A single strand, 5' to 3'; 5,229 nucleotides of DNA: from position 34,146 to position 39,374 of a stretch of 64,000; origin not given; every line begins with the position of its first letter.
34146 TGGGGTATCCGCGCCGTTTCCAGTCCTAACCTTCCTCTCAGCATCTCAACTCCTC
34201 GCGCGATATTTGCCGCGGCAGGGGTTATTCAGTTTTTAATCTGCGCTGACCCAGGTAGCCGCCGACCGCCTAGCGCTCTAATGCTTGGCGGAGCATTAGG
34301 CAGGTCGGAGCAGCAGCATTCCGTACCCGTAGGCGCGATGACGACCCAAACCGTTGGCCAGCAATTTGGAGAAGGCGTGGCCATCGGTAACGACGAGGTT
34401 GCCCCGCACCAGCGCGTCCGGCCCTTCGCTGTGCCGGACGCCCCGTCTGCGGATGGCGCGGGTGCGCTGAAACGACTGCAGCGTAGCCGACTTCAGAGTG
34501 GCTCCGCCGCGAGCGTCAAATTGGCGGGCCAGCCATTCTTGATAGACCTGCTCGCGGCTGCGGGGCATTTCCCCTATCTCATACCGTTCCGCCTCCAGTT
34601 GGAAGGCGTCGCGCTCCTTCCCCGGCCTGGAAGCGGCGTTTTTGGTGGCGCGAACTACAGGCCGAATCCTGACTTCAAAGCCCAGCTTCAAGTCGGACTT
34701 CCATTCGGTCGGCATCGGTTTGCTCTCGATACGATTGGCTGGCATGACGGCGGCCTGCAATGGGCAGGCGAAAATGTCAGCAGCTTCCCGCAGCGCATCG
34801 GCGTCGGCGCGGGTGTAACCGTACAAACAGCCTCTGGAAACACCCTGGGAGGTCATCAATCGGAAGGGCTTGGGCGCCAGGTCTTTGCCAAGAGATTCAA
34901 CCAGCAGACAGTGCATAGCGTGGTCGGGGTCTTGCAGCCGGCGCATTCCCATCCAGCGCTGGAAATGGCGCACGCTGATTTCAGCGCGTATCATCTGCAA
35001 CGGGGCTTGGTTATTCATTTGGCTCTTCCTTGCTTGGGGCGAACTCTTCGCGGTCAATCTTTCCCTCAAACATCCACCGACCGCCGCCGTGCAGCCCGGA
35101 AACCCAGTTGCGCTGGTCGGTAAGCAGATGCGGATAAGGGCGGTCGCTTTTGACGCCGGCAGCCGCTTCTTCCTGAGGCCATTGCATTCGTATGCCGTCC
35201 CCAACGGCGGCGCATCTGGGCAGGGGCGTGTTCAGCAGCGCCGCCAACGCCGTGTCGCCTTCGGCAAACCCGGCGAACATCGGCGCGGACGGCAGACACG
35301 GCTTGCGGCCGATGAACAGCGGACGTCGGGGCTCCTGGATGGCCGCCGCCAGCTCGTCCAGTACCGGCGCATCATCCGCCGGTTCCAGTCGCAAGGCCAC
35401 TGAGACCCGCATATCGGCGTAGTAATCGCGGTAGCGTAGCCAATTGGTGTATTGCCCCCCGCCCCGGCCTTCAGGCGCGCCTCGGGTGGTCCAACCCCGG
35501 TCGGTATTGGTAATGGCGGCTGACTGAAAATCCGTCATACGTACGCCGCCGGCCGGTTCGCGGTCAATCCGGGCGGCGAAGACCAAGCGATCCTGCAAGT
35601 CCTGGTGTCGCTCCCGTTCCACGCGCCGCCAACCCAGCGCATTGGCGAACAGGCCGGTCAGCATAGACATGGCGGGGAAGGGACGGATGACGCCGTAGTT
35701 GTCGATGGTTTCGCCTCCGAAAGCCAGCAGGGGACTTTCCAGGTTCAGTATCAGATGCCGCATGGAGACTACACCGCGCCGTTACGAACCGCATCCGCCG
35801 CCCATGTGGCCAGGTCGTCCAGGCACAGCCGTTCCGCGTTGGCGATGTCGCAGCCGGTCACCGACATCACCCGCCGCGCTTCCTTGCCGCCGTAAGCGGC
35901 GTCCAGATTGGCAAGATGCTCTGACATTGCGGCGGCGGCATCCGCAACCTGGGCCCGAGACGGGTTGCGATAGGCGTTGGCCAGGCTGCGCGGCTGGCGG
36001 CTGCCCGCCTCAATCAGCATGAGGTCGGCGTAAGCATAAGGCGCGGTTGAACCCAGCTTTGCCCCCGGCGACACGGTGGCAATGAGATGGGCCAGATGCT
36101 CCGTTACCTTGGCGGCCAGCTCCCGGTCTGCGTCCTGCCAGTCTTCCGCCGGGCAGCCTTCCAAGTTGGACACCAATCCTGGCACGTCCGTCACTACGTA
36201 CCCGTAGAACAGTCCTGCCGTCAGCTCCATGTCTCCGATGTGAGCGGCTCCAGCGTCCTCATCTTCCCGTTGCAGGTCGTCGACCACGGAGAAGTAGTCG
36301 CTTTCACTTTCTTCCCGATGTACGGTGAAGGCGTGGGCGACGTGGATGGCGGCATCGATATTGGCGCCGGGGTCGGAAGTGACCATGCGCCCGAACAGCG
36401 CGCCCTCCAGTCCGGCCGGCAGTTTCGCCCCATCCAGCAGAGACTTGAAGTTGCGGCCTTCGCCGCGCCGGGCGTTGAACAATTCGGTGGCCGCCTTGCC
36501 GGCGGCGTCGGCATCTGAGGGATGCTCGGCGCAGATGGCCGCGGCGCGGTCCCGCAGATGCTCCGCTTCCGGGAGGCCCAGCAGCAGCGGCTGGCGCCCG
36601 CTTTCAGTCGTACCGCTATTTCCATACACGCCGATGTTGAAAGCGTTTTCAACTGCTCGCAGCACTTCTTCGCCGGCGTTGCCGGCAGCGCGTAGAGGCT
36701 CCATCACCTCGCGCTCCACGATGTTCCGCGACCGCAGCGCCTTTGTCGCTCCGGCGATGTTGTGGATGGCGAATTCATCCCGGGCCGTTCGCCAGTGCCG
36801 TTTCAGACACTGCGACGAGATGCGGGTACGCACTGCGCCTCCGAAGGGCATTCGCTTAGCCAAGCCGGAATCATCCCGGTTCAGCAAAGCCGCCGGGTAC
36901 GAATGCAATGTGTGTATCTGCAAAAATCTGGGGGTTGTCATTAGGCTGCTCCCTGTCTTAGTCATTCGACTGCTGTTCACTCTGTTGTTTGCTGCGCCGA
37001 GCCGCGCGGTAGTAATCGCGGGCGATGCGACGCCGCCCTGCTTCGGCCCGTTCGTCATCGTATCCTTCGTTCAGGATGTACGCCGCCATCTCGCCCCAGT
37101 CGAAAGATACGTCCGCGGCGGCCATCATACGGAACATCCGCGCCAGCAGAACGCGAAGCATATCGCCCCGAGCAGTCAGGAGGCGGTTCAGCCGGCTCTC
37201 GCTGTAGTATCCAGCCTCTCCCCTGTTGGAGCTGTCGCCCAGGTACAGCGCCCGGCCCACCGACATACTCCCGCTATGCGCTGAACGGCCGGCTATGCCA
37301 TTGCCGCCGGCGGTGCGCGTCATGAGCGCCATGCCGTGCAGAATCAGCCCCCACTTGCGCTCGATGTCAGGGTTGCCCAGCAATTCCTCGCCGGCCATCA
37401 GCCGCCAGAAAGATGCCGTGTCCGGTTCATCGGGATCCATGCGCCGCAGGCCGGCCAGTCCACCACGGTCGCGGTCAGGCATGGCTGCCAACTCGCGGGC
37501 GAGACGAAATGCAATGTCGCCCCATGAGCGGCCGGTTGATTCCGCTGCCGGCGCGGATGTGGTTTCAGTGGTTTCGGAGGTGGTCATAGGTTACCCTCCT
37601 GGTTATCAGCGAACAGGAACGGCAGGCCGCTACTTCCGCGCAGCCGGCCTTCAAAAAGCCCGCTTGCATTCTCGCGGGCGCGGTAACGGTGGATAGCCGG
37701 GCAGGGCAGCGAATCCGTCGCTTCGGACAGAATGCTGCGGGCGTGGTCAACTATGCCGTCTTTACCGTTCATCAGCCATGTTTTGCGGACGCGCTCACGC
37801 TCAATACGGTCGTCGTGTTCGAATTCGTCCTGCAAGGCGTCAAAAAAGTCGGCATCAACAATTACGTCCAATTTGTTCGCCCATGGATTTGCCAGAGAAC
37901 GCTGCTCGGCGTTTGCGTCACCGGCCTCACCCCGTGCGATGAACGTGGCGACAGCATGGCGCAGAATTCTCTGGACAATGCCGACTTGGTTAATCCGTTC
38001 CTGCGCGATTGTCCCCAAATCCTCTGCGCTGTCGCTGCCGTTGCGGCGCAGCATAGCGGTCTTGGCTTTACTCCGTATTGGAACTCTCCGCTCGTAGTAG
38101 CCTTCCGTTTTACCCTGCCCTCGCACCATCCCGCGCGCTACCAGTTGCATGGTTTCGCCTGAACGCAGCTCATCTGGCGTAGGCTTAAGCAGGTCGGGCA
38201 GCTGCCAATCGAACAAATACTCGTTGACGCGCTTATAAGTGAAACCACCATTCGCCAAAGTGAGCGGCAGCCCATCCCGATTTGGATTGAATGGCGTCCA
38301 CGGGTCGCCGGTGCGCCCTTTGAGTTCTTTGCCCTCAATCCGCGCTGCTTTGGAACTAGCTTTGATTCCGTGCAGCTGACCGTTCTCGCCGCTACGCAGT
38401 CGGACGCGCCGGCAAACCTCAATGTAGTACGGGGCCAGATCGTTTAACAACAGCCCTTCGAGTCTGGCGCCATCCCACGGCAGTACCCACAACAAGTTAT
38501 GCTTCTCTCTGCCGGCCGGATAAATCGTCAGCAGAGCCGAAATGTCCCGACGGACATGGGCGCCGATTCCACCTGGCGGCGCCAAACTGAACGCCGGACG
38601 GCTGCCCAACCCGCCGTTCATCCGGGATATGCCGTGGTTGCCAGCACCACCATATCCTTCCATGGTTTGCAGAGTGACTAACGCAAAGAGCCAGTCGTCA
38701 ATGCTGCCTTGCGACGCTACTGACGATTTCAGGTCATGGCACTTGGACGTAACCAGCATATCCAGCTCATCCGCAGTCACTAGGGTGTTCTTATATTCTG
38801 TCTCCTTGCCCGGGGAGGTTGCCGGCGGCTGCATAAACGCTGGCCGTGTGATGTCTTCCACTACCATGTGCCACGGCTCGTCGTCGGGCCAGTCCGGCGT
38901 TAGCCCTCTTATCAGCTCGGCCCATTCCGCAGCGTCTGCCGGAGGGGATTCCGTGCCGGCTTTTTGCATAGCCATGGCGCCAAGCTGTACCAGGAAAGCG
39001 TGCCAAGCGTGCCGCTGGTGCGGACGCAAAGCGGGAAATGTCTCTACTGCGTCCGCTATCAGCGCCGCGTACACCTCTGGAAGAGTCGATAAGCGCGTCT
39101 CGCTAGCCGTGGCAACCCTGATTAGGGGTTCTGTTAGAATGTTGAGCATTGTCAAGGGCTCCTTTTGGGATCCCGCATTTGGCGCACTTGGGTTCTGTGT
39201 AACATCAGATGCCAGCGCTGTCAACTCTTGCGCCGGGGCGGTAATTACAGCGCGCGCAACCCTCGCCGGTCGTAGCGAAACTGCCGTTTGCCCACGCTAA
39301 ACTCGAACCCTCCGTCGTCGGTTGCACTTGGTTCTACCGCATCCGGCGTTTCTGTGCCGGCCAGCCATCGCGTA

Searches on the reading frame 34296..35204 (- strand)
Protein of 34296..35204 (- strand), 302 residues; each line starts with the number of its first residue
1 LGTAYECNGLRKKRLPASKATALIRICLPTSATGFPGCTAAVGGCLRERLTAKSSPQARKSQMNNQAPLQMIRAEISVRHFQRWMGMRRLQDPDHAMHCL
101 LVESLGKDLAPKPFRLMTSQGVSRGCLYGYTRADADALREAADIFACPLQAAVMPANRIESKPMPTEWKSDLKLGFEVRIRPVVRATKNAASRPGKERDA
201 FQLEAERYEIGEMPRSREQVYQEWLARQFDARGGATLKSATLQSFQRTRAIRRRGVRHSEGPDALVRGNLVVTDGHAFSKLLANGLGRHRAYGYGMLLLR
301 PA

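Call 8: search_protein_families(library=ncbifam, proteins=[window:34296-35204:-])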
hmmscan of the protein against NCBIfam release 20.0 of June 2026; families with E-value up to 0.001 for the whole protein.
window:34296-35204:- (302 aa): 1 family
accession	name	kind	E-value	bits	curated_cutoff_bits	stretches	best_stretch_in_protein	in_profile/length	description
TIGR01907.1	casE_Cse3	equivalog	4.7e-14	53.2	45.2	1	156-301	70-207/208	type I-E CRISPR-associated protein Cas6/Cse3/CasE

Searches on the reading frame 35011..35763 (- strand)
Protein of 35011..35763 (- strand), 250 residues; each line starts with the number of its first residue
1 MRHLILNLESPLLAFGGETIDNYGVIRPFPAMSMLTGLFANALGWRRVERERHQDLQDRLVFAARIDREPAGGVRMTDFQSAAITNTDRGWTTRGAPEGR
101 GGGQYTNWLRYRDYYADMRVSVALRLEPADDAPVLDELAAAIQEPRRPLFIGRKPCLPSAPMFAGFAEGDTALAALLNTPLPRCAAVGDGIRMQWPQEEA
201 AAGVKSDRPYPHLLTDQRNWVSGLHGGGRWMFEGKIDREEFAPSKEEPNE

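Call 8: search_protein_families(library=ncbifam, proteins=[window:35011-35763:-])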
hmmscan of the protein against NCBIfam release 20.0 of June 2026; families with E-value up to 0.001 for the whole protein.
window:35011-35763:- (250 aa): 1 family
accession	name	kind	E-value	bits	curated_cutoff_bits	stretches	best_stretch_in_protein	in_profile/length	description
TIGR01868.1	casD_Cas5e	equivalog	3e-50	171.1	68.95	1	3-185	2-181/230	type I-E CRISPR-associated protein Cas5/CasD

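Call 12: find_encoding_contigs(protein=window:35011-35763:-, flank=10000, max_places=10)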
Protein window:35011-35763:- (250 aa): no gene with exactly this product is on record in the collection.

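Call 13: find_related_loci(query=window:35011-35763:-, collection=genome_contigs, flank=10000)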
Query window:35011-35763:- (250 aa) in genome_contigs; peptide patterns used: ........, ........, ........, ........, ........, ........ (x = any residue, [..] = any of these).
598 stretches matched a pattern (row limit reached: there are more); 190 encode a relative of the query (tblastn E <= 1e-3); the best 80 are kept; 80 distinct loci.
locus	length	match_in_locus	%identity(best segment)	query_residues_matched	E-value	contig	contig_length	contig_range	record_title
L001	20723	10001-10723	78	1-241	2e-121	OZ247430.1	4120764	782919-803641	MAG: Dehalococcoidia bacterium isolate 339727ca-cd9b-4604-b777-057588a3f35a genome assembly, chromosome: 1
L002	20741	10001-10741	69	2-250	2e-113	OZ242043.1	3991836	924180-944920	MAG: Dehalococcoidia bacterium isolate 85f8f78b-f575-40e1-bce2-50f1b814b5fa genome assembly, chromosome: 1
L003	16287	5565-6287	72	1-241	3e-112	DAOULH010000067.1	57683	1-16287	MAG TPA_asm: Dehalococcoidia bacterium isolate S8_392 331486, whole genome shotgun sequence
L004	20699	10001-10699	76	1-234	4e-112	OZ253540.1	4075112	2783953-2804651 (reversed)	MAG: Dehalococcoidia bacterium isolate 12151d70-3c61-4942-ab7c-45b58ecc7731 genome assembly, chromosome: 1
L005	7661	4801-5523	71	1-241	9e-112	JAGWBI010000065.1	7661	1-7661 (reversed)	MAG: Dehalococcoidia bacterium isolate 277c_29 scaffold_24779, whole genome shotgun sequence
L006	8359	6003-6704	74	1-234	2e-111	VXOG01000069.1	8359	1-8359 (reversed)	MAG: Chloroflexi bacterium isolate SB0662_bin_27 NODE_6302_length_8359_cov_59.005178, whole genome shotgun sequence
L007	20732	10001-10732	72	1-242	3e-110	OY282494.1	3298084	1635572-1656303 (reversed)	MAG: uncultured Dehalococcoidia bacterium genome assembly, chromosome: 1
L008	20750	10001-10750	68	1-249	6e-109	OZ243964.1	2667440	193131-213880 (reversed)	MAG: Dehalococcoidia bacterium isolate 80dece80-02d0-4e71-89cf-4e35314ec78f genome assembly, chromosome: 1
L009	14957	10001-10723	70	1-241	6e-109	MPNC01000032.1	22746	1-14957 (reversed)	MAG: SAR202 cluster bacterium bin87 NODE_3140_length_22746_cov_18.5827_ID_6279, whole genome shotgun sequence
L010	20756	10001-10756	71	1-247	4e-109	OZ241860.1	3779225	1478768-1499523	MAG: Dehalococcoidia bacterium isolate 622caf9c-9a0b-40dd-93ad-3e8d7e620a5e genome assembly, chromosome: 1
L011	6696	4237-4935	73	1-234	2e-108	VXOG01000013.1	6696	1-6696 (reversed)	MAG: Chloroflexi bacterium isolate SB0662_bin_27 NODE_7802_length_6696_cov_43.017317, whole genome shotgun sequence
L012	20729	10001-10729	67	1-241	5e-108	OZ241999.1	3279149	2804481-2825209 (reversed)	MAG: Dehalococcoidia bacterium isolate a94145c4-23f5-4c8d-977e-23e11a5cf2dd genome assembly, chromosome: 1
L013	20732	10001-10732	70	2-247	3e-107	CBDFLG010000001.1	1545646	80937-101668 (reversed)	MAG: Dehalococcoidia bacterium isolate efce6ea5-ba2a-426c-ac69-3e93deb07a8c genome assembly, contig: contig_1, whole gen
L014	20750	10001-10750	67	1-249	2e-106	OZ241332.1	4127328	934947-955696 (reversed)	MAG: uncultured Candidatus Binatia bacterium isolate ce7e85d1-9959-44a0-99a7-1c122dec4f51 genome assembly, chromosome: 1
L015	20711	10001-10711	68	3-241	8e-106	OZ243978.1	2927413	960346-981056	MAG: Dehalococcoidia bacterium isolate 7f999ff8-d283-48c4-a118-127608cdb325 genome assembly, chromosome: 1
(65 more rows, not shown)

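Call 47: find_homologous_proteins(query=window:35011-35763:-, max_evalue=1e-60)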
Query window:35011-35763:- (250 aa): 2154 proteins with E <= 1e-60 among 7128 candidates; the best 120 are listed.
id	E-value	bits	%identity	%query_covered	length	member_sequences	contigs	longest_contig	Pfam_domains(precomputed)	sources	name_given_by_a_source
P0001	2.4e-168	576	100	100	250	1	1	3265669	PF09704.16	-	-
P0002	1.3e-161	554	96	100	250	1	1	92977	PF09704.16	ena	-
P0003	3.6e-123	428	75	100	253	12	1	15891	PF09704.16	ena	-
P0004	4.1e-120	418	78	96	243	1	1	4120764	PF09704.16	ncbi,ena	-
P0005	1.7e-119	416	74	96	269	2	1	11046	PF09704.16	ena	-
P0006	3.4e-119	415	75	96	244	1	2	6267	PF09704.16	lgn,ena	-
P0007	1.3e-115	403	75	95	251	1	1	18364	PF09704.16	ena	-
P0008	1.4e-114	400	72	99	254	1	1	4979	PF09704.16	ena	-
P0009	1.8e-114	400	72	100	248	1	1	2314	PF09704.16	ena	-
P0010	1.2e-113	397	77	94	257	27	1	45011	PF09704.16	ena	-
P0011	1.6e-113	397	72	99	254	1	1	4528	PF09704.16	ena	-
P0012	3.1e-113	396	72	96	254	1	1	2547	PF09704.16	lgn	-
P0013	5.4e-113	395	72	96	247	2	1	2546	PF09704.16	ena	-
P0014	9.8e-113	394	76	94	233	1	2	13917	PF09704.16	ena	-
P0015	2.2e-112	393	71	98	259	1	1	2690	PF09704.16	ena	-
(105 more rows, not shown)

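Call 48: find_encoding_contigs(protein=P0002, flank=10000, max_places=5)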
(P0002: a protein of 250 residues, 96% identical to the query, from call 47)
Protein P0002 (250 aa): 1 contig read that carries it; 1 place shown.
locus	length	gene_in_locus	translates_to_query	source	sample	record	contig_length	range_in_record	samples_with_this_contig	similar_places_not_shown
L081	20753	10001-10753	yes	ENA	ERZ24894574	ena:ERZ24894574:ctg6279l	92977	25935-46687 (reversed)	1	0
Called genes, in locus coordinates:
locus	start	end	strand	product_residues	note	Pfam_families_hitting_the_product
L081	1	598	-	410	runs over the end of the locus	PF00685:Sulfotransfer_1, PF13469:Sulfotransfer_3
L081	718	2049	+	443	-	PF05977:MFS_3, PF07690:MFS_1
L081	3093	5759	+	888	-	PF18019:Cas3_HD, PF00270:DEAD, PF04851:ResIII (faint), PF22590:Cas3-like_C_2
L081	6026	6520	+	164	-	PF13392:HNH_3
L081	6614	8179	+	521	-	PF09481:CRISPR_Cse1 (weak)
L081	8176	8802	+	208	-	PF09485:CRISPR_Cse2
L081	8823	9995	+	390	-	PF09344:Cas_CT1975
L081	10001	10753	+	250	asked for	PF09704:Cas_Cas5d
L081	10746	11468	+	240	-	PF08798:CRISPR_assoc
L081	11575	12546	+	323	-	PF01867:Cas_Cas1 (weak)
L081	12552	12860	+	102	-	PF09707:Cas_Cas2CT1978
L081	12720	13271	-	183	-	-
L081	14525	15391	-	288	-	-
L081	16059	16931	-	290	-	-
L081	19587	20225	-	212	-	-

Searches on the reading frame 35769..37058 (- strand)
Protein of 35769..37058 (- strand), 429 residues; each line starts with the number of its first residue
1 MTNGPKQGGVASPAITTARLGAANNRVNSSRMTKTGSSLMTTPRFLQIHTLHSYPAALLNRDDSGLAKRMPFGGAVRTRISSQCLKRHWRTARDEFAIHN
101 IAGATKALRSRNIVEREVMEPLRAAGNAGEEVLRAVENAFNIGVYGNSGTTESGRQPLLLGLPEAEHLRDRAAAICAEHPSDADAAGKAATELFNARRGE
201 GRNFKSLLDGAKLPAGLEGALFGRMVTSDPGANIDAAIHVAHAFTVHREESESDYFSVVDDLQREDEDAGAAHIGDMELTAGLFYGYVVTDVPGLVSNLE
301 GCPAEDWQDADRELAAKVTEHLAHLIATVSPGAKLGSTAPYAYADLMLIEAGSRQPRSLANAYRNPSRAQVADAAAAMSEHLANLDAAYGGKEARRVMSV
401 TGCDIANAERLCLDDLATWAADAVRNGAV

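Call 8: search_protein_families(library=ncbifam, proteins=[window:35769-37058:-])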
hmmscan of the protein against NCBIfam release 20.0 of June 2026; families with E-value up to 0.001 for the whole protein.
window:35769-37058:- (429 aa): 1 family
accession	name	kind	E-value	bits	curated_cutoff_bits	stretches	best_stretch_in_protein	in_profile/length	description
TIGR01869.1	casC_Cse4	exception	1.3e-88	298.1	178.05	1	44-389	1-325/325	type I-E CRISPR-associated protein Cas7/Cse4/CasC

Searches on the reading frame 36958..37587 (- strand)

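Call 8: search_protein_families(library=ncbifam, proteins=[window:36958-37587:-])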
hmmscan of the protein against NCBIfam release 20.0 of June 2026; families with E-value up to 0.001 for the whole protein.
window:36958-37587:- (209 aa): 1 family
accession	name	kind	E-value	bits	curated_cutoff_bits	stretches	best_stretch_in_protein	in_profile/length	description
TIGR02548.2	casB_cse2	equivalog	5e-17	62.5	28.5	1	32-196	8-167/167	type I-E CRISPR-associated protein Cse2/CasB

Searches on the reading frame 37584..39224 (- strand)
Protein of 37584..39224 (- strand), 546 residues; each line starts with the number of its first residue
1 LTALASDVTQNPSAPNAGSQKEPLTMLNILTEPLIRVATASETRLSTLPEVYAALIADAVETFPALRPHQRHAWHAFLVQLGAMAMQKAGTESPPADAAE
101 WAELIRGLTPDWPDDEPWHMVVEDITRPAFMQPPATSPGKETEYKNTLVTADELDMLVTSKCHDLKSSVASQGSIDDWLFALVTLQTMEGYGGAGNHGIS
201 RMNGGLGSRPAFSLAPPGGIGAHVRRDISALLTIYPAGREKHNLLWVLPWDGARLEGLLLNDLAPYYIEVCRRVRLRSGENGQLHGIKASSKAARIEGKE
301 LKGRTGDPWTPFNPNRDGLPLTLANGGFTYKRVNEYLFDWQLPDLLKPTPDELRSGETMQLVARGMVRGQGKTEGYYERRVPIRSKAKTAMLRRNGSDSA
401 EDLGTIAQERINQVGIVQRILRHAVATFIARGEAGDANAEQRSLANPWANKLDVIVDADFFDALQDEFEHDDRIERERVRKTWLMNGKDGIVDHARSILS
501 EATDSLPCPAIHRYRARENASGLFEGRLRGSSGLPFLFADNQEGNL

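Call 8: search_protein_families(library=ncbifam, proteins=[window:37584-39224:-])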
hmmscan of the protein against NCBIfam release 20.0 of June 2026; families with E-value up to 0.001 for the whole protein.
window:37584-39224:- (546 aa): 1 family
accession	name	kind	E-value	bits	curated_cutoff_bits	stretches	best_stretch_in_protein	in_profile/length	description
TIGR02547.1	casA_cse1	equivalog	6.9e-17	61.5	70.05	1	28-477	1-452/504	type I-E CRISPR-associated protein Cse1/CasA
